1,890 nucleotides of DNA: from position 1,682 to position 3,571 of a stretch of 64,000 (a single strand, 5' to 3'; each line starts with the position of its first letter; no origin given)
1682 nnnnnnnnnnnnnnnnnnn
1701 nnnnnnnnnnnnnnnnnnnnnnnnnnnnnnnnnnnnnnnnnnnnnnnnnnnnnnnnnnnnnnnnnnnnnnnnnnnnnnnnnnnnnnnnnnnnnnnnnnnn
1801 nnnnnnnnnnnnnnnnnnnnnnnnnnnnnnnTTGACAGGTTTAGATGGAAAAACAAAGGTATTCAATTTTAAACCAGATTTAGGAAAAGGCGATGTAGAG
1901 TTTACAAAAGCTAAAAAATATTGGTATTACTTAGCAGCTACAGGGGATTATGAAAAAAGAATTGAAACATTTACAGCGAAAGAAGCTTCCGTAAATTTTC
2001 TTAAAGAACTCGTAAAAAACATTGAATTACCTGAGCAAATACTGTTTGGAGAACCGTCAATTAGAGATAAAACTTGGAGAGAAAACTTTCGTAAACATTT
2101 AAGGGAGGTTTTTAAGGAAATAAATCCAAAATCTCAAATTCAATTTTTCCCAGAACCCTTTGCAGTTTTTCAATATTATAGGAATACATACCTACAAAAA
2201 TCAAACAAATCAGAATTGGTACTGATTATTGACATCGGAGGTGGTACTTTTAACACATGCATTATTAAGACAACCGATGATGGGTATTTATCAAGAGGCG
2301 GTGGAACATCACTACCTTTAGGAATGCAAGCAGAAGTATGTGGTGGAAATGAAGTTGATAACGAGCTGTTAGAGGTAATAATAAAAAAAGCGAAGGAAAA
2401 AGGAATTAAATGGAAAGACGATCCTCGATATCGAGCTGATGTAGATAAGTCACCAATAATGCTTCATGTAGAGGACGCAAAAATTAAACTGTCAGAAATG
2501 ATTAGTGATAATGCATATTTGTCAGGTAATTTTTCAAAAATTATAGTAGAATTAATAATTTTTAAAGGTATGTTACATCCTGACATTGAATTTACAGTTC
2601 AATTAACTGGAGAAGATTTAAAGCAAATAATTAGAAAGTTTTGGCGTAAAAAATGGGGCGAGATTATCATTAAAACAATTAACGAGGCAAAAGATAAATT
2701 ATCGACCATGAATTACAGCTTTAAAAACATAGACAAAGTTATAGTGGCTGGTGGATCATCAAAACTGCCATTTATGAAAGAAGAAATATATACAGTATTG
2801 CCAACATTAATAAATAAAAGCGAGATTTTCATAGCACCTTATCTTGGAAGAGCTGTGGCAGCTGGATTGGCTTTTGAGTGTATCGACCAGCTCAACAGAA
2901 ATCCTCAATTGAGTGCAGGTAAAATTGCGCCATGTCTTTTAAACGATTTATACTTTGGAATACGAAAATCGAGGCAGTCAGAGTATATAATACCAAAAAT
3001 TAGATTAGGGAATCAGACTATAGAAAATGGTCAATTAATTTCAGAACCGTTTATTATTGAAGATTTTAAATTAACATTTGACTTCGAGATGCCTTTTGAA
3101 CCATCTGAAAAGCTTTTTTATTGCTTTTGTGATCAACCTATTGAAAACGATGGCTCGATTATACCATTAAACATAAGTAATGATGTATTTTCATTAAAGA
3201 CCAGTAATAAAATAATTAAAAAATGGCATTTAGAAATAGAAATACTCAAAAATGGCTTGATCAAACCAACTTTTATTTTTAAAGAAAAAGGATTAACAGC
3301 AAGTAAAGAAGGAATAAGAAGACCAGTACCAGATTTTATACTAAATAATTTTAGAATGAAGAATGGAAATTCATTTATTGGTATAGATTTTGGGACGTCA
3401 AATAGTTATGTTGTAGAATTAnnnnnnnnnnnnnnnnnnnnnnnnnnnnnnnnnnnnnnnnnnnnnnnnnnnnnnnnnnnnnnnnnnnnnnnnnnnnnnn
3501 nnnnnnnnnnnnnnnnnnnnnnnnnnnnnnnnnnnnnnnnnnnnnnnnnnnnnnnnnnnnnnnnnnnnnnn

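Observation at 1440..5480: AT-rich island encoding an Hsp70-like ATPase fused to a Fic (AMPylase) domain plus a PD-(D/E)xK-like neighbour: candidate undescribed conflict/defence module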

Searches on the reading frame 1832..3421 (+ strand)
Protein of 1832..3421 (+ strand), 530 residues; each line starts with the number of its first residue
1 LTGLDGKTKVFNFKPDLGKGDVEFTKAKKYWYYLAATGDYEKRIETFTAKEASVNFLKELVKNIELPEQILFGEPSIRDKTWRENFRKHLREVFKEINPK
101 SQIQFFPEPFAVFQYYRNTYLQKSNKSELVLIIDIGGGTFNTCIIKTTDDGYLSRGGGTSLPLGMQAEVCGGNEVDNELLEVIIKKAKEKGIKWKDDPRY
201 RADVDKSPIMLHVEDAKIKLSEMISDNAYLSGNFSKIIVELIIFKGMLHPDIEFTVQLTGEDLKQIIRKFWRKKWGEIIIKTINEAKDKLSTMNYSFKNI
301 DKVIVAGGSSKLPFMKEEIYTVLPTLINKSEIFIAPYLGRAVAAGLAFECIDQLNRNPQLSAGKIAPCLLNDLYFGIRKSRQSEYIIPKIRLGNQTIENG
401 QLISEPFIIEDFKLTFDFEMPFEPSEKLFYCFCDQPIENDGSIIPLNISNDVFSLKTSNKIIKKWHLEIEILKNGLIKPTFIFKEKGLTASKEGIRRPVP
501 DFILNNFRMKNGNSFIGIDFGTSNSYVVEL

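Call 52: search_protein_representatives(protein=window:1832-3421:+)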
Query: 530 residues. Proteins with E-value up to 0.001 (for the whole library): 395; up to 1e-10: 185; up to 1e-30: 53. The best 150 are listed.
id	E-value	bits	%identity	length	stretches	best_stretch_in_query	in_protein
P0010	7.7e-221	750.7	64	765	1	1-502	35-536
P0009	4.7e-186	635.9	52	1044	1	3-530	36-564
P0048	6.7e-161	552.9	51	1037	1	4-528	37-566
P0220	2.8e-155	534.4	48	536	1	3-493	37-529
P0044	1.6e-153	528.6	49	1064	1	6-529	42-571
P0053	4.1e-145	500.8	48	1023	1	3-528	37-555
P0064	3.0e-123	428.7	43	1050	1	3-529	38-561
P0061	8.0e-123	427.3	46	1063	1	3-529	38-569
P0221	2.8e-113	395.8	43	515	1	3-484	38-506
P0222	1.2e-107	377.2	38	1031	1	3-529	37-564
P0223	2.9e-107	375.9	38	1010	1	3-529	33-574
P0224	6.6e-106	371.5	49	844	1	161-529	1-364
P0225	4.4e-103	362.1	37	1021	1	2-528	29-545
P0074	1.5e-100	353.7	36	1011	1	2-530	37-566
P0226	3.7e-99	349.2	37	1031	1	2-530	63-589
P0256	2.0e-33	132.3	29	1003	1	4-528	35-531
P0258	3.3e-31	125.0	31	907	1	13-527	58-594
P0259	6.2e-31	124.1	26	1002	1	6-528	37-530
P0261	7.2e-30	120.5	29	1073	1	66-525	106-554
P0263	1.7e-29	119.3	32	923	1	67-526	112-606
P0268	1.7e-27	112.7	29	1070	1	70-526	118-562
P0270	1.1e-26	110.1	27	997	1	4-529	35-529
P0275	6.4e-26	107.5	30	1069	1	59-525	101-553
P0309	2.8e-21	92.2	33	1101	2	80-194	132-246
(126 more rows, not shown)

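Call 54: search_protein_families(library=pfam, proteins=[P0256, P0259, P0270, P0261, P0268, P0275, P0258, P0263, P0309], max_evalue=0.01)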
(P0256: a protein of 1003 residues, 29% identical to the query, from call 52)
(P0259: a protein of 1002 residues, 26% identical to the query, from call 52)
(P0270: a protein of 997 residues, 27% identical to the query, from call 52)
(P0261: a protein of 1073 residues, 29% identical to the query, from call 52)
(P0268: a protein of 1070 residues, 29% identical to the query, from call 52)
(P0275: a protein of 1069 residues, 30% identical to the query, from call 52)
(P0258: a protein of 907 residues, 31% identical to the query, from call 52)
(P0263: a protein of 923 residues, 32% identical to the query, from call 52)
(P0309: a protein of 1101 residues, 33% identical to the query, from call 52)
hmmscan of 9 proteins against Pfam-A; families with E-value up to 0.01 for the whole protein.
P0256 (1003 aa): 2 families
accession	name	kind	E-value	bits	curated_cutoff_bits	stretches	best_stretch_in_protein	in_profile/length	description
PF02661.23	Fic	-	5.9e-12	46.7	24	1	649-741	5-92/93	Fic/DOC family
PF00012.26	HSP70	-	1.5e-09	37.1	20.6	1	131-356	166-368/599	Hsp70 protein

P0259 (1002 aa): 2 families
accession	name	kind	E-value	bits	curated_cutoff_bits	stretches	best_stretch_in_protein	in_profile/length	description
PF00012.26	HSP70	-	3.1e-17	62.5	20.6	1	131-340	166-358/599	Hsp70 protein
PF02661.23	Fic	-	3.8e-14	53.7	24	1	654-737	20-93/93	Fic/DOC family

P0270 (997 aa): 2 families
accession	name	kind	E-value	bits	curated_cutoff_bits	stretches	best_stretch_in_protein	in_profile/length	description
PF02661.23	Fic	-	2.8e-10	41.3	24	1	645-736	6-92/93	Fic/DOC family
PF00012.26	HSP70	-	1.8e-09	36.8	20.6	1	151-356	184-371/599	Hsp70 protein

P0261 (1073 aa): 3 families
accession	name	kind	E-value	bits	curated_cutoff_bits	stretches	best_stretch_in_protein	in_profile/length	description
PF02661.23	Fic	-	1.5e-19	71.1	24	1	700-798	2-93/93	Fic/DOC family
PF00012.26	HSP70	-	0.00012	21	20.6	1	166-336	181-342/599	Hsp70 protein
PF02541.22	Ppx-GppA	-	0.0062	16.5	27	0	172-295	113-227/285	Ppx/GppA phosphatase family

P0268 (1070 aa): 2 families
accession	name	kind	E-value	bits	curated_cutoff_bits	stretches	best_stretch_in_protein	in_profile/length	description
PF02661.23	Fic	-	3.5e-21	76.3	24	1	703-801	2-93/93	Fic/DOC family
PF06723.19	MreB_Mbl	-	2.2e-06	27.2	27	1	165-381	134-324/327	MreB/Mbl protein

P0275 (1069 aa): 1 family
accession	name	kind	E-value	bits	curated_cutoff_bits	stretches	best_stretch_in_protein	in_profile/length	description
PF02661.23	Fic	-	2.6e-18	67.1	24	1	693-790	2-93/93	Fic/DOC family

P0258 (907 aa): 1 family
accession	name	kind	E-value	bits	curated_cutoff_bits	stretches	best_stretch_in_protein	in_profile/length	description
PF00012.26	HSP70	-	3.9e-06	25.8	20.6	0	172-261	178-261/599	Hsp70 protein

P0263 (923 aa): 0 families

P0309 (1101 aa): 5 families
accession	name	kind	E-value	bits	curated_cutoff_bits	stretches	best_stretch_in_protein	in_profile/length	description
PF02661.23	Fic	-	1.5e-17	64.6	24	1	718-817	1-93/93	Fic/DOC family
PF06723.19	MreB_Mbl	-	3e-05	23.5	27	1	174-363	139-304/327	MreB/Mbl protein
PF00012.26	HSP70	-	8e-05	21.5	20.6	1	178-385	184-372/599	Hsp70 protein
PF06277.17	EutA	-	0.00015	21.2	27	0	180-200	143-163/475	Ethanolamine utilisation protein EutA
PF14450.12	FtsA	-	0.005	17.6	31.8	0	184-232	2-37/127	Cell division protein FtsA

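Call 56: find_related_loci(query=window:1832-3421:+, collection=viral_contigs, flank=8000)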
Query window:1832-3421:+ (530 aa) in viral_contigs; peptide patterns used: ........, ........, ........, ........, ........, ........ (x = any residue, [..] = any of these).
5 stretches matched a pattern, but none encodes a relative of the query by tblastn (E <= 1e-3).

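Call 76: search_dna_similar(query=window:1832-3421:+, collection=plasmids, mode=protein, max_evalue=1e-8, max_rows=15)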
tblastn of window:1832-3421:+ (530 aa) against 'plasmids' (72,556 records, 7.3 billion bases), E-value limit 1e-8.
Records with a match: 2; places in all: 2; records where one place covers at least 80% of the query: 2.
Best place of each record, by identity: <60% 2.
By first word of the organism name: Bradyrhizobium 2.
By predicted mobility (MOB-suite, as given by PLSDB): conjugative 2.
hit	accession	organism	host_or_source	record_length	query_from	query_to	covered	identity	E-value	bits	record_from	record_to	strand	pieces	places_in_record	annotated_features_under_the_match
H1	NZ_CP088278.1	Bradyrhizobium barranii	Glycine max cv. AC Glengarry,cell ...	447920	62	525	88%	22.9%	2e-19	100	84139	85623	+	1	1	hypothetical protein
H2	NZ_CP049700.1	Bradyrhizobium barranii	Glycine max cv. AC Glengarry,cell ...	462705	62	525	88%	22.9%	2e-19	100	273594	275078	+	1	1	hypothetical protein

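Call 77: search_dna_similar(query=window:1832-3421:+, collection=phages, mode=protein, max_evalue=1e-8, max_rows=15)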
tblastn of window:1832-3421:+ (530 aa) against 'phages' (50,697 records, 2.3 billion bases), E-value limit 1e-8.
No match.

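Call 78: get_annotated_region(hit=H1, flank=7000)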
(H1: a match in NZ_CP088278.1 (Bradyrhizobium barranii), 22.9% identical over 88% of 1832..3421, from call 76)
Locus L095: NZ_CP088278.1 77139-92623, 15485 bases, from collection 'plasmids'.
description: Bradyrhizobium barranii subsp. barranii strain 323S2 plasmid pBb323S2a, complete sequence
organism: Bradyrhizobium barranii (NCBI taxid 2823807)
taxonomy: Bacteria; Pseudomonadota; Alphaproteobacteria; Hyphomicrobiales; Nitrobacteraceae; Bradyrhizobium; Bradyrhizobium barranii
host: -; source: Glycine max cv. AC Glengarry,cell culture; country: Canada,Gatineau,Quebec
typing (MOB-suite, as given by PLSDB): conjugative; relaxase MOBP,MOBP; mating-pair formation MPF_T
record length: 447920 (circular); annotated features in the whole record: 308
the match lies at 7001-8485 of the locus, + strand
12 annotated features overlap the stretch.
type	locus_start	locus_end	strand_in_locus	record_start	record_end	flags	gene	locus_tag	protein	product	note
CDS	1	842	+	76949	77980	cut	virB11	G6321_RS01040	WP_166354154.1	P-type DNA transfer ATPase VirB11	GO:0044097 - secretion by the type IV secretion system [Evidence IEA]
CDS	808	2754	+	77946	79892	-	-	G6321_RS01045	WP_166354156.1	type IV secretory system conjugative DNA transfer family protein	-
CDS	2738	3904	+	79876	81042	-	-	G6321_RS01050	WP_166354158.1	LPD7 domain-containing protein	-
CDS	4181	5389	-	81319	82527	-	-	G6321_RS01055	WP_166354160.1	hypothetical protein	-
CDS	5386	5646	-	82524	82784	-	-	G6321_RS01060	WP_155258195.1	hypothetical protein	-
CDS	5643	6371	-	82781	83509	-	-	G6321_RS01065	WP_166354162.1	hypothetical protein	-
CDS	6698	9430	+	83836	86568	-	-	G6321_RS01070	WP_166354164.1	hypothetical protein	-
CDS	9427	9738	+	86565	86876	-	-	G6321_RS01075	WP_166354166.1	hypothetical protein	-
CDS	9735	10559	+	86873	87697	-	-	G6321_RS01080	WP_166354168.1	hypothetical protein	-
CDS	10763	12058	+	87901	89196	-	-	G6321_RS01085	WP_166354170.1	DUF6361 family protein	-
CDS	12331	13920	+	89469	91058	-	-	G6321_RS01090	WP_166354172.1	hypothetical protein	-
CDS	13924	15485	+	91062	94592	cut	-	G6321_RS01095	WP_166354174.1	helicase-related protein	-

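Call 85: find_related_loci(query=A6, collection=metagenome_contigs, flank=6000)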
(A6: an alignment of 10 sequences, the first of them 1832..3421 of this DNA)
Query A6 (530 aa) in metagenome_contigs; peptide patterns used: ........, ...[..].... (x = any residue, [..] = any of these).
265 stretches matched a pattern; 157 encode a relative of the query (tblastn E <= 1e-3); the best 80 are kept; 80 distinct loci.
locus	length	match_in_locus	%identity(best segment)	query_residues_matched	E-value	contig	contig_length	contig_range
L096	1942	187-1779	64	1-528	0e+0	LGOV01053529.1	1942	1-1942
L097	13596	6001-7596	51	3-530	0e+0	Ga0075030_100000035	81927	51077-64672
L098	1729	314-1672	60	1-454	0e+0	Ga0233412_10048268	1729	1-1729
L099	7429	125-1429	61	95-530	2e-175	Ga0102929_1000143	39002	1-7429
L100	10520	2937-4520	50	3-528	5e-175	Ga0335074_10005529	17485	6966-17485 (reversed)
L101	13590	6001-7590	47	6-528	9e-170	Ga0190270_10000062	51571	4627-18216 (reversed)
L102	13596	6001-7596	47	1-528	3e-169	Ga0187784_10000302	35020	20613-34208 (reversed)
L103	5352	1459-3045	48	6-528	2e-170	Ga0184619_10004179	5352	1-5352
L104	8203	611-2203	50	3-530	4e-167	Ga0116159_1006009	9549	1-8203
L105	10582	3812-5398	49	3-528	4e-166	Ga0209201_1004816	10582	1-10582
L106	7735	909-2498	47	6-528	2e-163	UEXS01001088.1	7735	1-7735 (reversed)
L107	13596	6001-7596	47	6-530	2e-162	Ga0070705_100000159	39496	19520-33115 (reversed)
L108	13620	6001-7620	47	2-530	1e-161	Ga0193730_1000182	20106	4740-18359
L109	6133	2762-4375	46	2-530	8e-162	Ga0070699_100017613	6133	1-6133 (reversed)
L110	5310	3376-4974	46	5-530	2e-162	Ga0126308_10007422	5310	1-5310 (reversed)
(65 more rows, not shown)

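Call 94: search_protein_families(library=padloc, alignment_id=A7, max_evalue=1e-10)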
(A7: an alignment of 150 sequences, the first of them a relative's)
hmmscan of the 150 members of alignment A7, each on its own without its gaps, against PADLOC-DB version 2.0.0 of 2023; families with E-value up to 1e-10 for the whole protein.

A. member 1, L128:4798-5481:+ (228 aa): 1 family
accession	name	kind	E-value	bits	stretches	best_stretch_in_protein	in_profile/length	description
PDLC03657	mREase_IV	-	6.9e-63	210.8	1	1-228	1-242/317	Type IV methyl-directed restriction enzyme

B. families by the number of members that match (of 150 scanned): 219 families (the first 25 are shown)
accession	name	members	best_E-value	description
PDLC03335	MTase_II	2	1.9e-29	Type II methyltransferase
PDLC04134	mad2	2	2.1e-27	mads_2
PDLC03928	PsyrT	1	1.4e-293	-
PDLC03927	PsyrA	1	3.1e-144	-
PDLC03609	REase_MTase_IIG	1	1.3e-131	Type IIG restriction enzyme-methyltransferase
PDLC03206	mREase_II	1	6.3e-92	Type II methyl-directed restriction enzyme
PDLC03021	MTase_I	1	3.7e-91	Type I methyltransferase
PDLC02864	DpdF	1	1e-85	DpdF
PDLC02870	DpdF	1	1.6e-80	DpdF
PDLC03612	REase_MTase_IIG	1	1.8e-77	Type IIG restriction enzyme-methyltransferase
PDLC02861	DpdF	1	1.1e-74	DpdF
PDLC03596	REase_MTase_IIG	1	1.9e-67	Type IIG restriction enzyme-methyltransferase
PDLC03354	MTase_II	1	6.4e-67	Type II methyltransferase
PDLC01995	RtcR_PspF2--CARF_AAA_HTH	1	3.9e-64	-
PDLC03604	REase_MTase_IIG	1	5.2e-63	Type IIG restriction enzyme-methyltransferase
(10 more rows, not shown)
